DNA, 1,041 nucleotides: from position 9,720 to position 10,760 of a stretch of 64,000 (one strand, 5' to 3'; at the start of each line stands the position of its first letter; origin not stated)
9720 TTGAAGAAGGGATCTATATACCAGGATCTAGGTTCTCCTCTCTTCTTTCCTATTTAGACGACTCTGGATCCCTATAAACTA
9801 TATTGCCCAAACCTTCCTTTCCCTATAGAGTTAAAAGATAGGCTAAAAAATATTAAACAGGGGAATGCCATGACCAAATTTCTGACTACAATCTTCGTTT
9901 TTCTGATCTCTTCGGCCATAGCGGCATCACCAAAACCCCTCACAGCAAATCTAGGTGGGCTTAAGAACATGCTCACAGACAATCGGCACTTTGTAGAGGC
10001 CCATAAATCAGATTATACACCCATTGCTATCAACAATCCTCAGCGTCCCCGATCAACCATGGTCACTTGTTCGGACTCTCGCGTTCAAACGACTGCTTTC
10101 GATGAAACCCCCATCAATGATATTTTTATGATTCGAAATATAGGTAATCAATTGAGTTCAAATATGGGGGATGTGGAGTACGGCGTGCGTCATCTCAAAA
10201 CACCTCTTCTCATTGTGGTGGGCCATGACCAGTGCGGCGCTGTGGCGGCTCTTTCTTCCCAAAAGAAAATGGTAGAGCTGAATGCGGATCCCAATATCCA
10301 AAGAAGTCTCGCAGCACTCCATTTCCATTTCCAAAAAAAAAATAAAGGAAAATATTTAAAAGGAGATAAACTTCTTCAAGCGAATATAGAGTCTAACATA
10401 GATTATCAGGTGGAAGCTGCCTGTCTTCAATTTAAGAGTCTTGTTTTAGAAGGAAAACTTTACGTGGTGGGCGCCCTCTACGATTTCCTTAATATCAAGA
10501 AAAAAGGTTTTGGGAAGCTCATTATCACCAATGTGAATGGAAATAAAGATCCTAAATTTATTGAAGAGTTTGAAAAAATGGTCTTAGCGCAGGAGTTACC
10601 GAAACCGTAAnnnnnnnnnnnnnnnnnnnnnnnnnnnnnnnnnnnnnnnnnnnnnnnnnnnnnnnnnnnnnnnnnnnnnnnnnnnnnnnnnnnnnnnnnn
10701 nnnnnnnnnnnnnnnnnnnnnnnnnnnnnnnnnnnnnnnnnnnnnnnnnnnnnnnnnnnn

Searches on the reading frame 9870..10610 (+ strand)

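Call 63: search_protein_families(library=pfam, max_evalue=0.01, proteins=[window:9870-10610:+])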
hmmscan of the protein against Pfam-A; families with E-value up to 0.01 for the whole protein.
window:9870-10610:+ (246 aa): 1 family
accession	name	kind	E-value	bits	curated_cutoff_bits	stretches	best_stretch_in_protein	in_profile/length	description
PF00484.24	Pro_CA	-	7.1e-26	91.8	25.7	1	63-206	2-151/156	Carbonic anhydrase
